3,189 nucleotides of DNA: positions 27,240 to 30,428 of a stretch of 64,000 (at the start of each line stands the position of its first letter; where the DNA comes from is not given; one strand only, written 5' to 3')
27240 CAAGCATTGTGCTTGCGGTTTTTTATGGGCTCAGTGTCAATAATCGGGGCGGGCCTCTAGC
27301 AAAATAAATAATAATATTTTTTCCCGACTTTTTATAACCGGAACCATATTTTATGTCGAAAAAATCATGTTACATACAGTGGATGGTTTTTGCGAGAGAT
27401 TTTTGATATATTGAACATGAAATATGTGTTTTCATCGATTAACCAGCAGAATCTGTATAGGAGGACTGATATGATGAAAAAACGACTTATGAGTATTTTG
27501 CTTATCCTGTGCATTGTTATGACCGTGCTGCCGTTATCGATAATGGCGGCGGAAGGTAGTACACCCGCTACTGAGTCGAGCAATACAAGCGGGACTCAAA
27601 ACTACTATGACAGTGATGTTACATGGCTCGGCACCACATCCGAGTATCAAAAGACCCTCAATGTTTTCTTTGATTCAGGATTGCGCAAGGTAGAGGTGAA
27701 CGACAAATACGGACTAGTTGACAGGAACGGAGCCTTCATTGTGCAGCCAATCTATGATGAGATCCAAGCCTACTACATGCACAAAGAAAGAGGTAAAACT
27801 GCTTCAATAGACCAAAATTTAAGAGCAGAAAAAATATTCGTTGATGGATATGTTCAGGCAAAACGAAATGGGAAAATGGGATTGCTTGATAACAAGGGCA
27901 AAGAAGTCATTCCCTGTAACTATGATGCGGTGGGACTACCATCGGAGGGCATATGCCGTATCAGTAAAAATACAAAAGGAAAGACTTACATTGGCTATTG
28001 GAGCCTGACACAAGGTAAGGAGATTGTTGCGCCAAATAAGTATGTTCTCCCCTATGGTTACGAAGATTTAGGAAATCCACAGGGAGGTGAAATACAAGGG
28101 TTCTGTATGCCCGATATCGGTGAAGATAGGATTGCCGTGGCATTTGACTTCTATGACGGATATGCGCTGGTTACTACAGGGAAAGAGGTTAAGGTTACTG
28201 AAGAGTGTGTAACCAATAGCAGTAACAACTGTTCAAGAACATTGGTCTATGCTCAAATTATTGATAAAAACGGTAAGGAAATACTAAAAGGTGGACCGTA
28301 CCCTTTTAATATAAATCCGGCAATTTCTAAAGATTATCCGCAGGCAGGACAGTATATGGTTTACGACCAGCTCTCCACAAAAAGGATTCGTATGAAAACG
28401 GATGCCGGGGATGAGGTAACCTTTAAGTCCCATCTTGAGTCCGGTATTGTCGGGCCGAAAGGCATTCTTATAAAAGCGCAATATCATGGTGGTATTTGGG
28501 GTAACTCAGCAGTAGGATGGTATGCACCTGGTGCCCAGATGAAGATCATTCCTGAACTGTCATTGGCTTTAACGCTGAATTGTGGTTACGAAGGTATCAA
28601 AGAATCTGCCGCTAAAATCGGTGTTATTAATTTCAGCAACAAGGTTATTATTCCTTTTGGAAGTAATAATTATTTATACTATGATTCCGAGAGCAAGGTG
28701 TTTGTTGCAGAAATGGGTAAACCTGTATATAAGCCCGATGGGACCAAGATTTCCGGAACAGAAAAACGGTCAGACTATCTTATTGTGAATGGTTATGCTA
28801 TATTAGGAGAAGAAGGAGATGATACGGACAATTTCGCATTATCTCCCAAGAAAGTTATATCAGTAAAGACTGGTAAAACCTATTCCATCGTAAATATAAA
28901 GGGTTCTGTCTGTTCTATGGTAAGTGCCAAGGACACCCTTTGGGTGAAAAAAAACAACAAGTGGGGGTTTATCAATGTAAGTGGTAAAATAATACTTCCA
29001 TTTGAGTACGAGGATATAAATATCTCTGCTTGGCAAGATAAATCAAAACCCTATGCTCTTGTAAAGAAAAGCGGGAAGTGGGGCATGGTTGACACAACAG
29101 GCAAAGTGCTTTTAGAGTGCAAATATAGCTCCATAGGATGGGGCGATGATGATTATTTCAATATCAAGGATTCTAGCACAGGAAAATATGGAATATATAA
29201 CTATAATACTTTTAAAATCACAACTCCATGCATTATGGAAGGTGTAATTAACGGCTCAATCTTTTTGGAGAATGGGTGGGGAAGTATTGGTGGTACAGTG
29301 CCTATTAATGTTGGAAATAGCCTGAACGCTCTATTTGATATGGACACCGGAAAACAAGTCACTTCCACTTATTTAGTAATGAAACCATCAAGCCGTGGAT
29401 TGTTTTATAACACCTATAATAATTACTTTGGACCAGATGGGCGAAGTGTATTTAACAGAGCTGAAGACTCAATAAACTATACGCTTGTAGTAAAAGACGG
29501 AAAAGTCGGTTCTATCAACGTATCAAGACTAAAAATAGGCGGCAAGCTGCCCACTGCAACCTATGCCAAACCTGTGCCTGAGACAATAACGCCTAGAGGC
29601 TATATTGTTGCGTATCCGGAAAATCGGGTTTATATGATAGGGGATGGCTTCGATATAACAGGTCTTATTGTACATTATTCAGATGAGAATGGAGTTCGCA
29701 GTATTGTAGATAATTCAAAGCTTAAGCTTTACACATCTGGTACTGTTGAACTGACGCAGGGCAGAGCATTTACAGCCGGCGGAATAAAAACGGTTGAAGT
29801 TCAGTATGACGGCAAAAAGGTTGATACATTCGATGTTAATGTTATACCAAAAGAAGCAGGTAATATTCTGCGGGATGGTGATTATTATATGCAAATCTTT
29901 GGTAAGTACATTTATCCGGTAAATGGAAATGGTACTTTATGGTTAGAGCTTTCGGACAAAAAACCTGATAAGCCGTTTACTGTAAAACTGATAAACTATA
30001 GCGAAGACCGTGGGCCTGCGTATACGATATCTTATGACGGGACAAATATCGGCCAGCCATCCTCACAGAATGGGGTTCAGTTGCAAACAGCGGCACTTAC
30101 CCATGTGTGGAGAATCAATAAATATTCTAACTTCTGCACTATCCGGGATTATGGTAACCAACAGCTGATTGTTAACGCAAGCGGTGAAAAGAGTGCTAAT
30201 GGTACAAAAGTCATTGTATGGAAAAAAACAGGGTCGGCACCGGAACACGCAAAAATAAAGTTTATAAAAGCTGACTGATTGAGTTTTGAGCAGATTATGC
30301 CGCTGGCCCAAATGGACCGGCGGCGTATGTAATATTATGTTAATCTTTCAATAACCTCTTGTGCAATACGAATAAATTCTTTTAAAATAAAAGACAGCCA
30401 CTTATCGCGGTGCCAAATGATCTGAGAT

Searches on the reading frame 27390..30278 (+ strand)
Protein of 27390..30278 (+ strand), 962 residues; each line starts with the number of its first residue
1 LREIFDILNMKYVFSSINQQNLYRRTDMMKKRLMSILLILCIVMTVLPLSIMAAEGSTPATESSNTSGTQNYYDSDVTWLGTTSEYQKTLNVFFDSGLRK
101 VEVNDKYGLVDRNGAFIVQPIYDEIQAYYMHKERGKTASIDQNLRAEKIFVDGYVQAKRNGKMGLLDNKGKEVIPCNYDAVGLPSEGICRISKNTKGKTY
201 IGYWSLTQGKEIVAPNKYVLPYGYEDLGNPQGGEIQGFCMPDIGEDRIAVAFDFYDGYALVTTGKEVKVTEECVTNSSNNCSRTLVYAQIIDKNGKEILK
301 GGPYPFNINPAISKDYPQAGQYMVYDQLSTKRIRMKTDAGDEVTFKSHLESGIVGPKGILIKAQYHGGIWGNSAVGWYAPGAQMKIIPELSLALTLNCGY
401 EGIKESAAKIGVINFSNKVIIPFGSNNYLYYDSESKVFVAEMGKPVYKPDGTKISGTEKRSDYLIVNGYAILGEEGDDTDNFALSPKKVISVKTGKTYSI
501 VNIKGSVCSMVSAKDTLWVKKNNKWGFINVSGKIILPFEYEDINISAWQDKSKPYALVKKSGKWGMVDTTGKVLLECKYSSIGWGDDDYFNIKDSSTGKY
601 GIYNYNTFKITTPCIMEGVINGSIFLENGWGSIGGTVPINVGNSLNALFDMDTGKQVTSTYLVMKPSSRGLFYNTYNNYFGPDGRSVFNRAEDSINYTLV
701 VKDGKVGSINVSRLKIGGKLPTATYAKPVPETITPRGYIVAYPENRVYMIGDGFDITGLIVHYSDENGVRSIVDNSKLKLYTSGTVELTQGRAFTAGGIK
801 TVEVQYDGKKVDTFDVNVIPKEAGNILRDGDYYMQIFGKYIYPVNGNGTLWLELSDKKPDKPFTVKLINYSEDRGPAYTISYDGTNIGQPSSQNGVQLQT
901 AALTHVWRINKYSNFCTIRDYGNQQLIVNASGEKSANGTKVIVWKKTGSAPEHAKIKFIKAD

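Call 9: search_protein_families(library=pfam, proteins=[window:27390-30278:+], max_evalue=0.01)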
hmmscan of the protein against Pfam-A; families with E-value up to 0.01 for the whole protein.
window:27390-30278:+ (962 aa): 1 family
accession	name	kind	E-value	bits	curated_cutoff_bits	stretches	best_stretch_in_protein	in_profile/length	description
PF14903.11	WG_beta_rep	-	5.9e-23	81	25.6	3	525-564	1-35/35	WG containing repeat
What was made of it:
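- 27471..30278 (+): WG-repeat / ricin-like secreted protein (935 aa). It is the ancestral neighbour of rpsI and marks the right edge of the insertion. Pfam PF14903 (call 9).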

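Call 36: find_homologous_proteins(query=window:27471-30275:+, max_evalue=1e-20)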
Query window:27471-30275:+ (935 aa): 169 proteins with E <= 1e-20 among 7372 candidates; the best 120 are listed.
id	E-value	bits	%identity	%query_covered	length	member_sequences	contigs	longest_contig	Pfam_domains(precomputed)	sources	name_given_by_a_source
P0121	0.0e+0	2149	100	100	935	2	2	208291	PF14903.12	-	-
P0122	0.0e+0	1737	82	100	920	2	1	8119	PF14903.12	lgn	-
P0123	0.0e+0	1714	79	100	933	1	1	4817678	PF14903.12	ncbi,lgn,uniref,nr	ncbi:WG repeat-containing protein [Ruminiclostridium herbifermentans]|uniref:WG repeat-containing pr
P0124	0.0e+0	1690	79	100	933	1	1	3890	PF14903.12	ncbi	-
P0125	0.0e+0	1671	78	99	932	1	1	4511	PF14903.12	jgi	jgi:hypothetical protein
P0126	0.0e+0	1641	77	100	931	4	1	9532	PF14903.12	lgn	-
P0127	0.0e+0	1626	77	100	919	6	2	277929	PF14903.12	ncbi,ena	-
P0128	0.0e+0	1623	76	100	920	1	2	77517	PF14903.12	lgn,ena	-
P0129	0.0e+0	1603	76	100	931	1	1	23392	PF14903.12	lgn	-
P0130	0.0e+0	1596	74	100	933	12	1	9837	PF14903.12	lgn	-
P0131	0.0e+0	1584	74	99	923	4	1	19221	PF14903.12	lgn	-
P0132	0.0e+0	1572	74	100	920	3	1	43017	PF14903.12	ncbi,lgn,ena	-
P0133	0.0e+0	1518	73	96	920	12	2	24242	PF14903.12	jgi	-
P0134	0.0e+0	1509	72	99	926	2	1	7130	PF14903.12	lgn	-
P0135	0.0e+0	1474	71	98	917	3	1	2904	PF14903.12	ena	-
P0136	0.0e+0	1336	65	100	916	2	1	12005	PF14903.12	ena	-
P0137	0.0e+0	1327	70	91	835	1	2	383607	PF14903.12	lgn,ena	-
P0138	0.0e+0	1306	63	100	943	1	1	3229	PF14903.12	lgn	-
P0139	0.0e+0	1296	64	100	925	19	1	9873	PF14903.12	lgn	-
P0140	0.0e+0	1286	63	96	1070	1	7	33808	PF14903.12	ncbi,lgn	-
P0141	0.0e+0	1285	63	95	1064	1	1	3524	PF14903.12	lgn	-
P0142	0.0e+0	1267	63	95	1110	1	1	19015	PF14903.12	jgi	-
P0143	0.0e+0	1258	60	100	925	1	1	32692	PF14903.12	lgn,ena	-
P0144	0.0e+0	1253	71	84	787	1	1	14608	PF14903.12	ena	-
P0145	0.0e+0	1113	58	96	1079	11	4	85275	PF14903.12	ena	-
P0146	0.0e+0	1073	55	100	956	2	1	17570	PF14903.12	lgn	-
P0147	0.0e+0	1058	54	100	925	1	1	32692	PF14903.12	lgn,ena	-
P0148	0.0e+0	1043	55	99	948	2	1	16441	PF14903.12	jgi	jgi:hypothetical protein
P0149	0.0e+0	1026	54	95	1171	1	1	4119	PF07523.19,PF14903.12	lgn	-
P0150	6.1e-291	986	54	95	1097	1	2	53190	PF14903.12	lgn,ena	-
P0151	8.4e-272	923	50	100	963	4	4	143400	PF14903.12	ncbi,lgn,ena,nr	nr:WG repeat-containing protein [uncultured Anaerosporobacter sp.]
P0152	2.4e-264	898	49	100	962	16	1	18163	PF14903.12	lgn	-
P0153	3.0e-259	881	47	100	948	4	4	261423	PF14903.12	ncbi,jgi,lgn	ncbi:MAG: RICIN domain-containing protein [Lutisporaceae bacterium]|jgi:hypothetical protein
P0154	4.6e-259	881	48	100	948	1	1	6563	PF07523.19,PF14903.12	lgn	-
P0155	4.6e-254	864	46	96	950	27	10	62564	PF14903.12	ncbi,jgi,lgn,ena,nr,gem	ncbi:MAG TPA: WG repeat-containing protein [Bacillota bacterium]|nr:WG repeat-containing protein [Ba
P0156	1.5e-252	859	49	99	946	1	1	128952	PF14903.12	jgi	jgi:hypothetical protein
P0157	8.4e-241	820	48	96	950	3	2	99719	PF14903.12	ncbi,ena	-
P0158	1.1e-239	817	46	100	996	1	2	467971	PF14903.12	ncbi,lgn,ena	-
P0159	1.9e-238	812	47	99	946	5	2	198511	PF14903.12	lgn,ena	-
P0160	1.0e-235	803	47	99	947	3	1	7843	PF14903.12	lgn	-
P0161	1.4e-233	796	47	96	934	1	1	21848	PF14903.12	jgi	jgi:hypothetical protein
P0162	1.7e-231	789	45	100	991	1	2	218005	PF14903.12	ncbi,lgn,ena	-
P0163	7.3e-228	777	46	99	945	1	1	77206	PF14903.12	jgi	jgi:hypothetical protein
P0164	5.2e-227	775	45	99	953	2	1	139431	PF14903.12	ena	-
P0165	6.6e-225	768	45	100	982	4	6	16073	PF14903.12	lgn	-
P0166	2.0e-224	766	45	99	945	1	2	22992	PF14903.12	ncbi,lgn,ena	-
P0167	3.0e-223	762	45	99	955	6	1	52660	PF14903.12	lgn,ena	-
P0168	7.3e-223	761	45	100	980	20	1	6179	PF14903.12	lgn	-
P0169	3.2e-221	755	45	99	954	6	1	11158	PF14903.12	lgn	-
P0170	4.1e-221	755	47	92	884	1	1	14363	PF14903.12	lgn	-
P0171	2.0e-220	753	46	99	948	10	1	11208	PF14903.12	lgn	-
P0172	3.9e-220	752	44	100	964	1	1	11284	PF14903.12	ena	-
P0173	1.5e-219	750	45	99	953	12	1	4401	PF14903.12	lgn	-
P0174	6.1e-217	741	45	99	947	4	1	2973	PF14903.12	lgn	-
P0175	1.1e-216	740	44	99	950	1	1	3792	PF14903.12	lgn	-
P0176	8.6e-214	731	46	96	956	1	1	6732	PF14903.12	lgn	-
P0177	9.9e-210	717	44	99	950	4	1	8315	PF14903.12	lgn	-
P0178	7.8e-205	701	43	97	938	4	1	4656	PF14903.12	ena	-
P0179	1.0e-204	701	43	99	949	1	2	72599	PF14903.12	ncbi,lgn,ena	-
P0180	2.9e-204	699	44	96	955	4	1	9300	PF14903.12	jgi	jgi:hypothetical protein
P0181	7.2e-178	612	40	99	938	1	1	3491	PF14903.12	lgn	-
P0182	4.0e-162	560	38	99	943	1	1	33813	PF14903.12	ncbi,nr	ncbi:MAG: WG repeat-containing protein [Spirochaetes bacterium]|nr:WG repeat-containing protein [Spi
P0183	1.1e-142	496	46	39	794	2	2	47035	PF14903.12,PF07833.17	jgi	-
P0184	2.5e-140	488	41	71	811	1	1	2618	PF14903.12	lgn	-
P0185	5.6e-139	483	40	71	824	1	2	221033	PF14903.12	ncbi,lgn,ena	-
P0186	1.3e-138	482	31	73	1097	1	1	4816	PF14903.12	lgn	-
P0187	4.6e-138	480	31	76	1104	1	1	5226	PF14903.12,PF07833.17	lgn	-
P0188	5.9e-138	480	33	73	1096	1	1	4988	PF14903.12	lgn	-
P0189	2.7e-136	474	43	42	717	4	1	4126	PF14903.12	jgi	-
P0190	3.8e-136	474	38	84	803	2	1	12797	PF14903.12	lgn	-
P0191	9.3e-136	473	43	42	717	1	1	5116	PF14903.12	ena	-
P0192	8.5e-135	469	41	42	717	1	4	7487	PF14903.12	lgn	-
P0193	6.8e-134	466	42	42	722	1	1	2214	PF14903.12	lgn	-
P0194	7.2e-134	466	34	59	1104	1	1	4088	PF14903.12,PF07833.17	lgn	-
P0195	9.6e-133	463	41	43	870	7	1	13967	PF14903.12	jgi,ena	-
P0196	2.0e-132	462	32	82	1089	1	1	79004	PF14903.12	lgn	-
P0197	2.9e-132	461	42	42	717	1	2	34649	PF14903.12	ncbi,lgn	-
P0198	4.7e-132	460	29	84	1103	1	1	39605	PF14903.12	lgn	-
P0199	1.4e-131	459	45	34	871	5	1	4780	PF14903.12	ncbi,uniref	ncbi:hypothetical protein SDC9_68204 [bioreactor metagenome]|uniref:Copper amine oxidase-like N-term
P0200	2.1e-131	458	36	100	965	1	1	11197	PF14903.12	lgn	-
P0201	1.4e-130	455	41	42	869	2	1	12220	PF14903.12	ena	-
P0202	1.8e-130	455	34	95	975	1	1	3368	PF14903.12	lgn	-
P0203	1.0e-129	453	30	87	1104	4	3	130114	PF14903.12,PF07833.17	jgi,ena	-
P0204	3.1e-129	451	38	47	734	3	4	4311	PF14903.12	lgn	-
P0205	1.6e-127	445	35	100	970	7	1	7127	PF14903.12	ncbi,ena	-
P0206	1.8e-127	445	31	76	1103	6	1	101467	PF14903.12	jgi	-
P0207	6.6e-127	443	41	42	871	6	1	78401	PF14903.12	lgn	-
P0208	6.1e-125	437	35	100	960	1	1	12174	PF14903.12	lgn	-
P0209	1.7e-124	435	30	76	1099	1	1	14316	PF14903.12,PF07833.17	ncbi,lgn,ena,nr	ncbi:MAG TPA: hypothetical protein GXX36_01820 [Clostridiaceae bacterium]|nr:hypothetical protein [C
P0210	4.0e-124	434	29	87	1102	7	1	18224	PF14903.12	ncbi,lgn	-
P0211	2.8e-120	421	42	38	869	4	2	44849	PF14903.12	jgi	jgi:hypothetical protein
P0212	7.5e-120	420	30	76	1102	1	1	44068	PF14903.12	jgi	-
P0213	3.8e-118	414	31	75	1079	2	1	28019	PF14903.12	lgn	-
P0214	8.0e-118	413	39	70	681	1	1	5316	PF14903.12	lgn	-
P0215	2.8e-110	388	34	100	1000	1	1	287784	PF14903.12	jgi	jgi:hypothetical protein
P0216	3.3e-109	385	33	100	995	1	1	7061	PF14903.12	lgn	-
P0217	2.9e-105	372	34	75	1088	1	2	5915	PF14903.12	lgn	-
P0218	4.7e-103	364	33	100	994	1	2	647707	PF14903.12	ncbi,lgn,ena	-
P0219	9.3e-91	324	34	76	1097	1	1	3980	PF14903.12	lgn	-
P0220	6.5e-84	301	34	79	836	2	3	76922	PF14903.12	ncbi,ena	-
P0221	1.1e-83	300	33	77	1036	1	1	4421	PF14903.12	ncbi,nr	ncbi:MAG: WG repeat-containing protein, partial [Oscillospiraceae bacterium]|nr:WG repeat-containing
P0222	4.7e-82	295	33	80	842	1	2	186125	PF14903.12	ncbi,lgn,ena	-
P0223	1.5e-80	290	34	80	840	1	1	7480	PF14903.12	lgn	-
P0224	7.0e-80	288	34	80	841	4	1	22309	PF14903.12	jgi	jgi:hypothetical protein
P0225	1.4e-78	283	34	79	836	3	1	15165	PF14903.12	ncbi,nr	ncbi:MAG: hypothetical protein H6Q59_704 [Firmicutes bacterium]|nr:hypothetical protein [Bacillota b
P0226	2.0e-74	270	33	79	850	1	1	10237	PF14903.12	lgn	-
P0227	1.3e-66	244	36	54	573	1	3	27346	PF14903.12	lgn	-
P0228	1.2e-65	241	31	84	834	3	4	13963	PF07523.19,PF14903.12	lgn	-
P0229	5.3e-65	238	35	58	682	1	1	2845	PF14903.12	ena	-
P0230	3.4e-64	236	31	85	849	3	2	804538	PF14903.12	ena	-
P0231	3.6e-64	236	33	74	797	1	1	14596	PF14903.12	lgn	-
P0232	2.0e-61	227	32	59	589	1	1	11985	PF14903.12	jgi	-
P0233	1.2e-56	211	30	74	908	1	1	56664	PF14200.13,PF14903.12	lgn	-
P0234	1.1e-51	194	30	74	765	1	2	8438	PF14903.12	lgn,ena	-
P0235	1.8e-48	184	30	12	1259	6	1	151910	PF14903.12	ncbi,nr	ncbi:MAG: WG repeat-containing protein [Cytophagaceae bacterium]|nr:WG repeat-containing protein [Cy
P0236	5.8e-47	179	31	54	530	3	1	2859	PF14903.12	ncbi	ncbi:MAG: WG repeat-containing protein, partial [Oscillospiraceae bacterium]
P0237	1.2e-44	171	34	10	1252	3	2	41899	PF14903.12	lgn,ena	-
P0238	4.0e-44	169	31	11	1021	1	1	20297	PF14903.12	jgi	jgi:hypothetical protein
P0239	4.0e-42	163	36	12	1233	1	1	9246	PF14903.12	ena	-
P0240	2.3e-41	160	38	7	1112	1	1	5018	PF14903.12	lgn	-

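Call 37: find_encoding_contigs(protein=P0123, flank=10000, max_places=3)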
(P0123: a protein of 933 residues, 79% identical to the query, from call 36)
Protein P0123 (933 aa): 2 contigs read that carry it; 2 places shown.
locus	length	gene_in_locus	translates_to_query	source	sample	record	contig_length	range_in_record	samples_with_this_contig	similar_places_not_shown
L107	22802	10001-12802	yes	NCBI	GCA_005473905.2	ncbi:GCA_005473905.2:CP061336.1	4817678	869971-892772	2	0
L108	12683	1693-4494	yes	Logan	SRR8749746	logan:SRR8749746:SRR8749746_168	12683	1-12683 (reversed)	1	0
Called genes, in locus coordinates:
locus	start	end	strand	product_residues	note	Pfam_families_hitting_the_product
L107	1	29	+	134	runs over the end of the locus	PF00411:Ribosomal_S11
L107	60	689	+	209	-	PF00163:Ribosomal_S4, PF01479:S4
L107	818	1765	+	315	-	PF01193:RNA_pol_L, PF01000:RNA_pol_A_bac, PF03118:RNA_pol_A_CTD, PF26169:HHH_XRCC3_RpoA (weak)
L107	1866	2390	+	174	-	PF01196:Ribosomal_L17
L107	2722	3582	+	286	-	PF02463:SMC_N, PF00005:ABC_tran, PF13401:AAA_22 (weak)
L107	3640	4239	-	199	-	PF10294:Methyltransf_16 (weak), PF05175:MTS, PF06325:PrmA, PF02527:GidB (weak), PF13847:Methyltransf_31, PF08241:Methyltransf_11 (weak), PF08242:Methyltransf_12 (weak), PF13649:Methyltransf_25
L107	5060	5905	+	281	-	PF02463:SMC_N, PF00005:ABC_tran, PF13304:AAA_21 (faint)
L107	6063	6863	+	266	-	PF02361:CbiQ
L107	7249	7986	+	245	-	PF01416:PseudoU_synth_1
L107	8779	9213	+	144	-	PF00572:Ribosomal_L13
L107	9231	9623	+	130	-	PF00380:Ribosomal_S9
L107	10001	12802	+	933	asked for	PF14903:WG_beta_rep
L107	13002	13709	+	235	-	PF13304:AAA_21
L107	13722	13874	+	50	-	-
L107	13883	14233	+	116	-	-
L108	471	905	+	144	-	PF00572:Ribosomal_L13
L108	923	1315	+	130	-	PF00380:Ribosomal_S9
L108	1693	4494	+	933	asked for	PF14903:WG_beta_rep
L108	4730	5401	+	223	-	PF13304:AAA_21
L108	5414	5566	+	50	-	-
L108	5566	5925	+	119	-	-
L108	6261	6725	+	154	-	PF03449:GreA_GreB_N, PF01272:GreA_GreB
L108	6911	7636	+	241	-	PF00975:Thioesterase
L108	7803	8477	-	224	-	PF22624:AASDHPPT_N, PF01648:ACPS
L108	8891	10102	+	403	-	PF02661:Fic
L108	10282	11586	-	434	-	PF01566:Nramp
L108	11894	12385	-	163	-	PF01325:Fe_dep_repress, PF02742:Fe_dep_repr_C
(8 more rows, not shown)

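Call 38: find_encoding_contigs(protein=P0122, flank=10000, max_places=3)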
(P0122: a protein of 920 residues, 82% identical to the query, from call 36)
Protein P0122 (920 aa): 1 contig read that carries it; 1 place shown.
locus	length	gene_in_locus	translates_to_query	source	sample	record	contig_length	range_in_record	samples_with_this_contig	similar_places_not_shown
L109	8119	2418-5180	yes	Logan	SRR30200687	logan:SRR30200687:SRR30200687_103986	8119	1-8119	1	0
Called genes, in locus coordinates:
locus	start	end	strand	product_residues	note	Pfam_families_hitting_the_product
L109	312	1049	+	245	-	PF01381:HTH_3, PF13443:HTH_26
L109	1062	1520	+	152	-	PF00583:Acetyltransf_1, PF13673:Acetyltransf_10, PF13508:Acetyltransf_7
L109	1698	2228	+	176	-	PF13302:Acetyltransf_3, PF00583:Acetyltransf_1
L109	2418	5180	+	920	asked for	PF14903:WG_beta_rep (weak)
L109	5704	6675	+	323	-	PF00056:Ldh_1_N, PF03807:F420_oxidored (weak), PF02866:Ldh_1_C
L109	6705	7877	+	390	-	PF00390:malic, PF00208:ELFV_dehydrog, PF03949:Malic_M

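Call 39: find_encoding_contigs(protein=P0127, flank=10000, max_places=3)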
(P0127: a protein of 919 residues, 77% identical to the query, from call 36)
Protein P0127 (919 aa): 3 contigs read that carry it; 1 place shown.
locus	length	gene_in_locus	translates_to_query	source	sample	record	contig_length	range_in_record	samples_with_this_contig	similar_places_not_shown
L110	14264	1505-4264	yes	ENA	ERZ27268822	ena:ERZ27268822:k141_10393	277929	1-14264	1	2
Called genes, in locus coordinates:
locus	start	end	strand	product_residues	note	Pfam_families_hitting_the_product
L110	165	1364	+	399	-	PF23235:WHD_3rd_Lhr (weak), PF06224:AlkZ-like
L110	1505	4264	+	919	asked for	PF14903:WG_beta_rep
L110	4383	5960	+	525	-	PF14200:RicinB_lectin_2 (faint)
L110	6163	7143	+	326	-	PF01734:Patatin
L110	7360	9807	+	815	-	PF03030:H_PPase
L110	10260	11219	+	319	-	PF02603:Hpr_kinase_N, PF07475:Hpr_kinase_C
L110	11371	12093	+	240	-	PF02811:PHP (weak)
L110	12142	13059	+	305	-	PF01565:FAD_binding_4, PF02873:MurB_C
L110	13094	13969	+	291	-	PF03668:RapZ-like_N, PF22740:PapZ_C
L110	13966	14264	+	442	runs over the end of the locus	PF01933:CofD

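Call 43: find_related_loci(query=window:27471-30275:+, collection=metagenome_contigs, flank=10000)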
Query window:27471-30275:+ (935 aa) in metagenome_contigs; peptide patterns used: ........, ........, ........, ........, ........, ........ (x = any residue, [..] = any of these).
128 stretches matched a pattern; 36 encode a relative of the query (tblastn E <= 1e-3); 35 distinct loci.
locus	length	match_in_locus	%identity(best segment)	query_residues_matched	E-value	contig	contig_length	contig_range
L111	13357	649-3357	73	34-935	0e+0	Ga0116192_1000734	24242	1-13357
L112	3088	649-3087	74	34-847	0e+0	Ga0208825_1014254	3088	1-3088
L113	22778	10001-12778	64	1-935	0e+0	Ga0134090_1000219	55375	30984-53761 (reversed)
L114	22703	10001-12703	58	41-935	0e+0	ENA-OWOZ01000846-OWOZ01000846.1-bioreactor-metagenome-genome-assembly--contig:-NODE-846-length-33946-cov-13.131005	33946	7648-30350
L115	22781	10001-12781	65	1-935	0e+0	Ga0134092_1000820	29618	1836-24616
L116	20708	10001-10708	62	712-932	2e-45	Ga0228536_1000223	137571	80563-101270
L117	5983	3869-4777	42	712-932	5e-39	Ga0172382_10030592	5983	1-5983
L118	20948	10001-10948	42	712-933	6e-39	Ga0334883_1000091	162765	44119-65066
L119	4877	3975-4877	43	712-932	4e-39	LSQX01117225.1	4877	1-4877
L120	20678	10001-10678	56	651-929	5e-38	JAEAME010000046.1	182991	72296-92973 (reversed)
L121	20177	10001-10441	46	791-935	5e-33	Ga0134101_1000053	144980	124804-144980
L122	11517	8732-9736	39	67-634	1e-11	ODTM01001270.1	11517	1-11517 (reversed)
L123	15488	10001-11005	39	67-612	1e-11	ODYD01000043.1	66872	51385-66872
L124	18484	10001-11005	39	67-634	2e-11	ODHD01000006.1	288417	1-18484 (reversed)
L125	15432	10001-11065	38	55-578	4e-11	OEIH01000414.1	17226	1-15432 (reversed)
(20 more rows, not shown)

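Call 78: search_protein_families(library=pfam, proteins=[L115:91-1524:+], max_evalue=0.01)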
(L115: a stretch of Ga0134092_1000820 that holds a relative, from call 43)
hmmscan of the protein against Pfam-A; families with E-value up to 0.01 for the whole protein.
L115:91-1524:+ (478 aa): 1 family
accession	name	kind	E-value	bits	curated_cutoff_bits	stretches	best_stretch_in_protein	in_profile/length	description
PF00395.25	SLH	-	7.2e-37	125.5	20.8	3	352-395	1-44/44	S-layer homology domain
